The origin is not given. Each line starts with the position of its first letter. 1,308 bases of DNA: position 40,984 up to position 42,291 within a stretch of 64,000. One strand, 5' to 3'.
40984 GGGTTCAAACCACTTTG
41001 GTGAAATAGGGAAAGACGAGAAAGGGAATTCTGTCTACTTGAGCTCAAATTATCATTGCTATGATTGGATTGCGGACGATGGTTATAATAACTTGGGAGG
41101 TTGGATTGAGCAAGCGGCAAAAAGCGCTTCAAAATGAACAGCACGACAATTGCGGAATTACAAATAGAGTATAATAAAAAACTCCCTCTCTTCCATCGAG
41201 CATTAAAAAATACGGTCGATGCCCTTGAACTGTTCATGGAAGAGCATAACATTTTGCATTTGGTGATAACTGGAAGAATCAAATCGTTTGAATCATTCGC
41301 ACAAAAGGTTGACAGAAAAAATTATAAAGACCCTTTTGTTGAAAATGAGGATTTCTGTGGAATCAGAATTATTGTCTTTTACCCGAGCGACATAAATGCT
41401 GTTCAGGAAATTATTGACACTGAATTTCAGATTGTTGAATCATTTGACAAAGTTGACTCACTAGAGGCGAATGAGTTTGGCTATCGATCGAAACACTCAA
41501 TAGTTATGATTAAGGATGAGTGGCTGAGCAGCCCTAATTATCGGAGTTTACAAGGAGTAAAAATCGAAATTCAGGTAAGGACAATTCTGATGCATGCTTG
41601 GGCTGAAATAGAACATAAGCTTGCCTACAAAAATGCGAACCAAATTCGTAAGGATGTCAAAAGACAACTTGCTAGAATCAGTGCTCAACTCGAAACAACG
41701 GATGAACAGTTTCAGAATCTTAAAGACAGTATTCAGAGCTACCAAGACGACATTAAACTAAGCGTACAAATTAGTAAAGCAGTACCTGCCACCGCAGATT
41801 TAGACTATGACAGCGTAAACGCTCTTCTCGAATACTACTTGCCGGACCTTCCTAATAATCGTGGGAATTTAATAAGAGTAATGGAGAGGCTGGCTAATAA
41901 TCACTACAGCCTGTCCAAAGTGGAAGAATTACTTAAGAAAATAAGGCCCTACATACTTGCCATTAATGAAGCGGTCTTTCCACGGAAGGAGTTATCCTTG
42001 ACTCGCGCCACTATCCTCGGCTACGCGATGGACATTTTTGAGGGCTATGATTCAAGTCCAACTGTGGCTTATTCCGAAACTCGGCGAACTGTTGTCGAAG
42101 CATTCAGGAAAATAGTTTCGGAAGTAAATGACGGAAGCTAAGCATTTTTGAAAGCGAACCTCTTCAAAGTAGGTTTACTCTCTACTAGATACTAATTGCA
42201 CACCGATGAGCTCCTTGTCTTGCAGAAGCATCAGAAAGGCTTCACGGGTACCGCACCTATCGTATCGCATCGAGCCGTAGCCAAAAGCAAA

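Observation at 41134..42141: RelA/SpoT-domain (toxSAS/CapRel-like) gene fused in operon context to a TIR gene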

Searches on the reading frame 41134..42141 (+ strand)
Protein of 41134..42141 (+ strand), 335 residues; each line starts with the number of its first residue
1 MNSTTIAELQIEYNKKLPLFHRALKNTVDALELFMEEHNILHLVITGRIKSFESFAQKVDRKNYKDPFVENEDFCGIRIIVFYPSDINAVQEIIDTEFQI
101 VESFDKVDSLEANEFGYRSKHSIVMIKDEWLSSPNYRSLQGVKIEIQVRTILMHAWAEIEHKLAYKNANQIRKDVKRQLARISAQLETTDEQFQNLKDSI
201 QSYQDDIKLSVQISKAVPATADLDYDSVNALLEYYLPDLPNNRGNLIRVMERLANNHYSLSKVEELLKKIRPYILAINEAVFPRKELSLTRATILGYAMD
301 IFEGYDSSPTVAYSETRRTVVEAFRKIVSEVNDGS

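Call 3: search_protein_families(library=pfam, proteins=[window:41134-42141:+], max_evalue=0.01)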
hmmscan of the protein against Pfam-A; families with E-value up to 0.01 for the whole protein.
window:41134-42141:+ (335 aa): 3 families
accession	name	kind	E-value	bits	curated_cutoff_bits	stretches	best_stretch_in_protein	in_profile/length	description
PF04607.23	RelA_SpoT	-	1.3e-21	77.4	27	1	47-169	1-112/113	Region found in RelA / SpoT proteins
PF06009.19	Laminin_II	-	0.006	17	33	0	164-213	4-50/138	Laminin Domain II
PF14357.11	DUF4404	-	0.0084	17.2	27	0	176-255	2-80/83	Domain of unknown function (DUF4404)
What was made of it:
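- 41134..42141 (+): RSH gene: 335-aa small alarmone synthetase. Residues 1-214 form the RelQ/RelP-like catalytic domain. Residues 225-334 form an orphan five-helix C-terminal domain. Pfam RelA_SpoT 1.3e-21 (call 3).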

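Call 4: search_protein_families(library=padloc, proteins=[window:41134-42141:+], max_evalue=0.01)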
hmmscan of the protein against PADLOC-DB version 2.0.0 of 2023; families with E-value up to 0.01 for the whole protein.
window:41134-42141:+ (335 aa): 1 family
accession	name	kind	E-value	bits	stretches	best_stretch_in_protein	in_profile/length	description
PDLC04999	PDC-S33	-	1.2e-16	59.1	1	26-223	50-245/349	-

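Call 7: find_homologous_proteins(query=window:41134-42138:+, max_evalue=0.001)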
Query window:41134-42138:+ (335 aa): 665 proteins with E <= 0.001 among 1977 candidates; the best 120 are listed.
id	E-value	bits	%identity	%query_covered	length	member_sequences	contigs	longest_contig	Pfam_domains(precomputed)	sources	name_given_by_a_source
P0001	1.2e-214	729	100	100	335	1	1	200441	PF04607.24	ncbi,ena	-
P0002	1.0e-144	499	69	98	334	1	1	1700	PF04607.24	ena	-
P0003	5.4e-137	474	64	98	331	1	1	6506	PF04607.24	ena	-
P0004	2.5e-134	465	65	98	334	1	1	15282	PF04607.24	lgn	-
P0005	4.1e-115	402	57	97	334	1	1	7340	PF04607.24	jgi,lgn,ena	-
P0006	1.2e-113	397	55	98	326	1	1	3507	PF04607.24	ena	-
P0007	9.8e-113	394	56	97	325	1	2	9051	PF04607.24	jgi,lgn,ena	-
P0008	2.1e-112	393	55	97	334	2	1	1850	PF04607.24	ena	-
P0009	4.1e-111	389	56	95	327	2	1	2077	PF04607.24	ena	-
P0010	9.1e-111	388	54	97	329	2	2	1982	PF04607.24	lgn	-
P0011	2.6e-110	386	55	97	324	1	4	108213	PF04607.24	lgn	-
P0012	3.8e-110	386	55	97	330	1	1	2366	PF04607.24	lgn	-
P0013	3.9e-110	386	55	97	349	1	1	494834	PF04607.24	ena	-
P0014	4.4e-110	386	55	97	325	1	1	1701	PF04607.24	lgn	-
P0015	1.7e-109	384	54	97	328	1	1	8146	PF04607.24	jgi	jgi:putative GTP pyrophosphokinase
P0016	2.0e-109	384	55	99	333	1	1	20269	PF04607.24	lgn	-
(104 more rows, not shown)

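Call 8: search_solved_structures(query=window:41134-42138:+, max_evalue=1, show_alignments=2)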
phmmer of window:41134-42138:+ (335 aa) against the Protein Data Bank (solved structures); distinct sequences matched with E-value up to 1: 12.
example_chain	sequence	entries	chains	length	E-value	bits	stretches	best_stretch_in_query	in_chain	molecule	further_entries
5f2v_V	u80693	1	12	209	1.9e-19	73.2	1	31-204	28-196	GTP pyrophosphokinase YjbM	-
5ded_D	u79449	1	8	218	2.1e-19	73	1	31-204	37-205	GTP pyrophosphokinase YjbM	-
5dec_A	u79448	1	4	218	2.2e-19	73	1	31-204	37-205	GTP pyrophosphokinase YjbM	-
3l9d_A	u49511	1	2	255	2.8e-18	69.3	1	38-204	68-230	Putative GTP pyrophosphokinase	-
2be3_A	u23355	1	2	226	2.3e-16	63.1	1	38-205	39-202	GTP pyrophosphokinase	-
6fgk_A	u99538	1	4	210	6.9e-15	58.2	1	19-198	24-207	GTP pyrophosphokinase YwaC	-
6ewz_A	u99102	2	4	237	4e-13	52.4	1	35-196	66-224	GTP pyrophosphokinase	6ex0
6fgj_A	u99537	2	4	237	5.1e-13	52.1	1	35-195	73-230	GTP pyrophosphokinase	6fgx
9erv_A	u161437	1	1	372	0.046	16.1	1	24-211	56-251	RelA/SpoT family protein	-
7ztb_A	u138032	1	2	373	0.046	16.1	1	24-211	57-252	RelA/SpoT family protein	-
6zff_A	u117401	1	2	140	0.25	13.7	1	161-279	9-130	DNA double-strand break repair Rad50 ATPase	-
2bj1_A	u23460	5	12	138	0.38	13.1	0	17-59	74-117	NICKEL RESPONSIVE REGULATOR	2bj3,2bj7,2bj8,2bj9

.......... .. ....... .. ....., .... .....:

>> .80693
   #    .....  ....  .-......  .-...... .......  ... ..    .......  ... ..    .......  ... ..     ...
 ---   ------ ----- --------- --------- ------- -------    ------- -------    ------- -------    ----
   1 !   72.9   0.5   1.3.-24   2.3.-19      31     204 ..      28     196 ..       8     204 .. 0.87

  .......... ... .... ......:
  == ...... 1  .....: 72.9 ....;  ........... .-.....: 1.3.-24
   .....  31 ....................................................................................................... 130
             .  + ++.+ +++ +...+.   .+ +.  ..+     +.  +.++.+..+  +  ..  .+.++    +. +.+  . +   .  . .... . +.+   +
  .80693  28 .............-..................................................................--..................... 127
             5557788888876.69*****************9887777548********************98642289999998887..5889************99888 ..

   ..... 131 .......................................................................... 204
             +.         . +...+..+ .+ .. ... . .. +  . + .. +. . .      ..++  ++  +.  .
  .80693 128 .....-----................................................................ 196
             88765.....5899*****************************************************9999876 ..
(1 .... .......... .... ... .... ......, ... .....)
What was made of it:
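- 41134..41775 (+): Catalytic (SYNTH) domain with its long alpha-helix, residues 1-214. D73 is encoded at 41350-41352 and the G-loop Y117 at 41482-41484. phmmer alignment to B. subtilis YjbM/RelQ over residues 31-204 (call 8).
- On CapRel-type fused toxSAS: CapRel E = 0.046 against RelQ 1.9e-19 (call 8).
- On Bipartite toxSAS TA modules (FaRel, FaRel2, PhRel, Tas1/Tis1): No phmmer hit to them at E <= 1 (call 8).
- Closest known: CapRel. Different: Sequence similarity is marginal (E = 0.046) and limited to the catalytic domain (call 8).
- Checked: The PDB RelQ and RelP alignments end near residue 205 (call 8).
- PDB RelQ 1.9e-19 (call 8).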

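Call 9: find_encoding_contigs(protein=P0001, flank=10000, max_places=3)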
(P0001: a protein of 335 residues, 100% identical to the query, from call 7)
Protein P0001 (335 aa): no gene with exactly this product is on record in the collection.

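Call 10: find_encoding_contigs(protein=P0004, flank=8000, max_places=3)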
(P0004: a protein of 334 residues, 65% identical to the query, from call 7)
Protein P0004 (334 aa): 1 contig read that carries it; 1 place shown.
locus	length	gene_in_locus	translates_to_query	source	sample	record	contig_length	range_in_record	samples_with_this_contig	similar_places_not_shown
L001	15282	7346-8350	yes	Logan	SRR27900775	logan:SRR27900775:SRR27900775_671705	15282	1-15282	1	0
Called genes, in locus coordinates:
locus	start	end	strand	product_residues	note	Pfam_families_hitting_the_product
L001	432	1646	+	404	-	PF13289:SIR2_2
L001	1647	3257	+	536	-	PF01935:DUF87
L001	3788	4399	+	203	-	PF13676:TIR_2 (faint)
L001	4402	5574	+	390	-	PF13676:TIR_2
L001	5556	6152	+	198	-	PF18180:LD_cluster3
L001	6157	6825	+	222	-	-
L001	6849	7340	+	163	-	PF08937:ThsB_TIR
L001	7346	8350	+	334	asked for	PF04607:RelA_SpoT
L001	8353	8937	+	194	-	PF08937:ThsB_TIR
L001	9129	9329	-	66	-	-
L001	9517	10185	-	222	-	-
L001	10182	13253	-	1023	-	PF02384:N6_Mtase, PF20473:MmeI_Mtase, PF07669:Eco57I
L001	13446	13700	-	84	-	-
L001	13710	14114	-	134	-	PF13560:HTH_31, PF01381:HTH_3, PF04545:Sigma70_r4 (faint)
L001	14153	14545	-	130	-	PF13560:HTH_31 (weak), PF01381:HTH_3, PF12844:HTH_19 (weak), PF13443:HTH_26 (weak)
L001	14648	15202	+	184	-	PF04542:Sigma70_r2, PF08281:Sigma70_r4_2, PF04545:Sigma70_r4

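Call 12: find_related_loci(query=A1, collection=genome_contigs, flank=8000)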
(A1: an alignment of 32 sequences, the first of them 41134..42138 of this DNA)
Query A1 (335 aa) in genome_contigs; peptide patterns used: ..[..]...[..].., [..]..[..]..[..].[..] (x = any residue, [..] = any of these).
109 stretches matched a pattern; 93 encode a relative of the query (tblastn E <= 1e-3); the best 80 are kept; 80 distinct loci.
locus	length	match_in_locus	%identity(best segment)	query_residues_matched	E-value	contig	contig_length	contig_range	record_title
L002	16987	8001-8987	52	5-335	2e-115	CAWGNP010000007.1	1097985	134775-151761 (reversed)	MAG: uncultured Chitinophagaceae bacterium isolate MFD01213.bin.2.133 genome assembly, contig: contig_8402, whole genome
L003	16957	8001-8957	44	4-327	1e-83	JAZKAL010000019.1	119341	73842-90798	MAG: Bacteroidota bacterium isolate ADI_H3L2_1_122_18_3-bin023_1 ADIH3L21_B023_1_000000000019, whole genome shotgun sequ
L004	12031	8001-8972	40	5-330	5e-76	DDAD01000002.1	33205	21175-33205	MAG TPA_asm: Pedobacter sp. UBA2067 UBA2067_contig_61, whole genome shotgun sequence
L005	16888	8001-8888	41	1-302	8e-75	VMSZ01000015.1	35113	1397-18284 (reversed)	MAG: Sulfurimonas sp. isolate N3_29 k141_12536, whole genome shotgun sequence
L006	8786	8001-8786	45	9-271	1e-72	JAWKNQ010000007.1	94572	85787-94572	MAG: Bacteroidia bacterium isolate ABC2.127 ABC2.127.fa-7, whole genome shotgun sequence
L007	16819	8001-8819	46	8-279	9e-73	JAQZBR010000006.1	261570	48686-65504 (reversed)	MAG: Bacteroidota bacterium isolate C_No_T20_C_bin.137 scaffold_21, whole genome shotgun sequence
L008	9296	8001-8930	42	8-310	1e-72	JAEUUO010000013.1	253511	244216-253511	MAG: Saprospiraceae bacterium isolate new MAG-357 k141_3551945, whole genome shotgun sequence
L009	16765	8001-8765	46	25-279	3e-70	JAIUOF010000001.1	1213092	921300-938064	MAG: Bacteroidetes bacterium isolate LEAD1 spades-bin.4~NODE_3_length_1213092_cov_5.27229, whole genome shotgun sequence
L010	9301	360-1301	37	9-328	1e-69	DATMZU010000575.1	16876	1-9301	MAG TPA_asm: Thermoanaerobaculia bacterium isolate SMAG_U11143 k141_2061607, whole genome shotgun sequence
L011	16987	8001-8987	38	1-329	3e-68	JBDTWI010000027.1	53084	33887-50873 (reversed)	MAG: Saprospiraceae bacterium isolate cluster3_bin.88 NODE_1456_length_53084_cov_16.875578, whole genome shotgun sequenc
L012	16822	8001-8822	43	5-277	5e-68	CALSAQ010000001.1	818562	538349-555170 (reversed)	MAG: Sphingobacterium thalpophilum isolate JJ-MO2A6-331-2-mx-bin689 genome assembly, contig: JJ-MO2A6-331-C2, whole geno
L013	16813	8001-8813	42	8-277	2e-67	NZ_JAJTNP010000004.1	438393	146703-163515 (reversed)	Chryseobacterium gwangjuense strain THG-A18 contig4, whole genome shotgun sequence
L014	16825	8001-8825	42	6-279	2e-67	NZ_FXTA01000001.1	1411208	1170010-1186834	Flavobacterium resistens strain DSM 19382, whole genome shotgun sequence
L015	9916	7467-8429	38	12-328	5e-66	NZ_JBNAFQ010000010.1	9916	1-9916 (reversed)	Psychroserpens sp. S379A Scaffold10, whole genome shotgun sequence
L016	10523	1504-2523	38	1-330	4e-66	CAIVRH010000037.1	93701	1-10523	uncultured candidate division Zixibacteria bacterium isolate AM-sed-core3-D1_bin-832 genome assembly, contig: bin-832:37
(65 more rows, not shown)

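Call 27: find_related_loci(query=A2, collection=metagenome_contigs, flank=8000)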
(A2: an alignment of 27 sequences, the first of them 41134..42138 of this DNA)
Query A2 (335 aa) in metagenome_contigs; peptide patterns used: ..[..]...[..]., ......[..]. (x = any residue, [..] = any of these).
169 stretches matched a pattern; 119 encode a relative of the query (tblastn E <= 1e-3); the best 80 are kept; 80 distinct loci.
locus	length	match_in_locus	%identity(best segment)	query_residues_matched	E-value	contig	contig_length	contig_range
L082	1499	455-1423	56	1-325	4e-132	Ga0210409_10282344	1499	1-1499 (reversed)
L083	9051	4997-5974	55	5-332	3e-121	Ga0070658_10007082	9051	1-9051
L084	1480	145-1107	43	5-328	3e-91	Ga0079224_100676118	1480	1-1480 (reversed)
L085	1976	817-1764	42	8-328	2e-84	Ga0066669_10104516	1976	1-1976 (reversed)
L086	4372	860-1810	44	13-329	8e-78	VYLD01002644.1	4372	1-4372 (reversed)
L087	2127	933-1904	41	1-332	4e-78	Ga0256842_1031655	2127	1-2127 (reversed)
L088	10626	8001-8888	41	1-302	3e-75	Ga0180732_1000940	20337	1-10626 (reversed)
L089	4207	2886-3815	44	12-327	3e-74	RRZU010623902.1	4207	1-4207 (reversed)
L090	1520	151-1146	40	7-335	2e-76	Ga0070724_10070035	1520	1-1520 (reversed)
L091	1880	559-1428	41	8-302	2e-73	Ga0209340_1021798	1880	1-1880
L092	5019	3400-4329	43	12-328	4e-70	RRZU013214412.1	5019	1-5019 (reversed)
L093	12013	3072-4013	37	9-328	7e-70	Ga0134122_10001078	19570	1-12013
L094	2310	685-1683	38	1-333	1e-71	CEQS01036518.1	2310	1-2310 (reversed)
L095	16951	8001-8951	40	12-328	1e-69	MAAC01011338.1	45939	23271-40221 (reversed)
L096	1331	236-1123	38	9-309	2e-74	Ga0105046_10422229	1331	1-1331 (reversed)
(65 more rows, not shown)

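Call 29: find_encoding_contigs(protein=P0003, flank=8000, max_places=2)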
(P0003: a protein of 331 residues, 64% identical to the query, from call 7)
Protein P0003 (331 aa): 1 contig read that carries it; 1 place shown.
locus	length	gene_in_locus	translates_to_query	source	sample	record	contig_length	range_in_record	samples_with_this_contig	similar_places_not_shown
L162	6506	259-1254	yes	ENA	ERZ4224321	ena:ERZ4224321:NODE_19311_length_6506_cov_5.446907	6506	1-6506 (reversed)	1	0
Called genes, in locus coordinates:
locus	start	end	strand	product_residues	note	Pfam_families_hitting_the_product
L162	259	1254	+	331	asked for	PF04607:RelA_SpoT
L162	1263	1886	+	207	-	PF08937:ThsB_TIR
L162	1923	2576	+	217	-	PF01420:Methylase_S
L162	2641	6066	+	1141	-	PF00071:Ras (faint), PF13855:LRR_8 (weak), PF12799:LRR_4 (weak), PF08477:Roc, PF16095:COR-A, PF13676:TIR_2 (weak)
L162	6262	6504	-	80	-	?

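Call 30: find_encoding_contigs(protein=P0005, flank=8000, max_places=2)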
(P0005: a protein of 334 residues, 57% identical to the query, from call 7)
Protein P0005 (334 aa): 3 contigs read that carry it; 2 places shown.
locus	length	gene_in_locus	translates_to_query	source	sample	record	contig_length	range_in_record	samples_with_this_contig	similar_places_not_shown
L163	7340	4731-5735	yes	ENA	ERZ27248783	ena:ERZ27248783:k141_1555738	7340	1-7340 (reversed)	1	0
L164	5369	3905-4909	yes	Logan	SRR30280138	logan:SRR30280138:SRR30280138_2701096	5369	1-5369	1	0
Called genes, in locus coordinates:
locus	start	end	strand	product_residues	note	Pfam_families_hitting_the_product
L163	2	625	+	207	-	?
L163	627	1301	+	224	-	PF08937:ThsB_TIR (weak)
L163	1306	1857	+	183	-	PF13676:TIR_2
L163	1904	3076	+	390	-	PF13676:TIR_2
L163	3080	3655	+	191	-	PF18180:LD_cluster3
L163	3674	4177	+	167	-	PF08937:ThsB_TIR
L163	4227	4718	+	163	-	PF08937:ThsB_TIR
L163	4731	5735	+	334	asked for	PF04607:RelA_SpoT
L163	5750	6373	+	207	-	PF08937:ThsB_TIR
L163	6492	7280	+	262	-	-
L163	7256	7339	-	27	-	?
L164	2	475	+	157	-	?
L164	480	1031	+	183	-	PF13676:TIR_2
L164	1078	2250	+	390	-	PF13676:TIR_2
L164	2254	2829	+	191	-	PF18180:LD_cluster3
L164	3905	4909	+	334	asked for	PF04607:RelA_SpoT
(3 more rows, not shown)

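Call 31: find_encoding_contigs(protein=P0011, flank=8000, max_places=2)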
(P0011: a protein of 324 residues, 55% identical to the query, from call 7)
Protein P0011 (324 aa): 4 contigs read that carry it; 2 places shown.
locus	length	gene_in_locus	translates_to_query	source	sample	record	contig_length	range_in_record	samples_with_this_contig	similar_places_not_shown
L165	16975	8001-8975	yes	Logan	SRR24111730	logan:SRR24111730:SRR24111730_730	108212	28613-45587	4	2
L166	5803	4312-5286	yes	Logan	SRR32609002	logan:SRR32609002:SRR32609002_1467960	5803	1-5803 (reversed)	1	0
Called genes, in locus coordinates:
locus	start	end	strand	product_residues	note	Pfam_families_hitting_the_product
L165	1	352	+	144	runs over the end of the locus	PF21849:DUF6908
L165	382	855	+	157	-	PF04002:RadC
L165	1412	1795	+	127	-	PF19514:MobC_2, PF21983:NikA-like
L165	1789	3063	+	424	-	PF03432:Relaxase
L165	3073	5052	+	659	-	PF14293:YWFCY, PF02534:T4SS-DNA_transf, PF10412:TrwB_AAD_bind, PF12696:TraG-D_C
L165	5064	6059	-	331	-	-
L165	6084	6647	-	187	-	-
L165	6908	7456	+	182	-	PF13676:TIR_2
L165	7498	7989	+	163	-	PF08937:ThsB_TIR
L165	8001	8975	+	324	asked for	PF04607:RelA_SpoT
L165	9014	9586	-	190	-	PF18180:LD_cluster3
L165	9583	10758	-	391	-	PF13676:TIR_2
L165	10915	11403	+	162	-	PF08937:ThsB_TIR, PF13676:TIR_2 (weak)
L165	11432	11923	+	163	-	PF08937:ThsB_TIR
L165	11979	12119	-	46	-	-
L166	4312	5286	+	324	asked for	PF04607:RelA_SpoT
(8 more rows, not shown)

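Call 32: find_encoding_contigs(protein=P0013, flank=8000, max_places=2)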
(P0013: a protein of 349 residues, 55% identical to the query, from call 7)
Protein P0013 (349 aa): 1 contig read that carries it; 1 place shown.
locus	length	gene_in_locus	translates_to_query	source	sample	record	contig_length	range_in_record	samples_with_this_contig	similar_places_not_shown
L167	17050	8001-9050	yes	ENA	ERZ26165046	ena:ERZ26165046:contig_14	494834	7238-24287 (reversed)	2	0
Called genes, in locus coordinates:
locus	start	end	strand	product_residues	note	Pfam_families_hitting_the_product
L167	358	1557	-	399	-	-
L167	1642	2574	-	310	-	PF13620:CarboxypepD_reg, PF13715:CarbopepD_reg_2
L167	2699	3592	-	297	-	PF13568:OMP_b-brl_2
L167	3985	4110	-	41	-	-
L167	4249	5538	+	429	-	PF01270:Glyco_hydro_8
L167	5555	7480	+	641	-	PF00756:Esterase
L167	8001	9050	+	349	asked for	PF04607:RelA_SpoT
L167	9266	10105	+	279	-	-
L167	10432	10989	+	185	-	-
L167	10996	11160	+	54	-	-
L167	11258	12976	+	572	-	PF10592:AIPR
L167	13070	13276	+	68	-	-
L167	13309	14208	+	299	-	-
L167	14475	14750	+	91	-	-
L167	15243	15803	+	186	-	PF20033:DUF6438 (weak)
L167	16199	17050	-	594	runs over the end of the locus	PF07394:DUF1501, PF18962:Por_Secre_tail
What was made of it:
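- One close relative, L167, stands alone (call 32).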
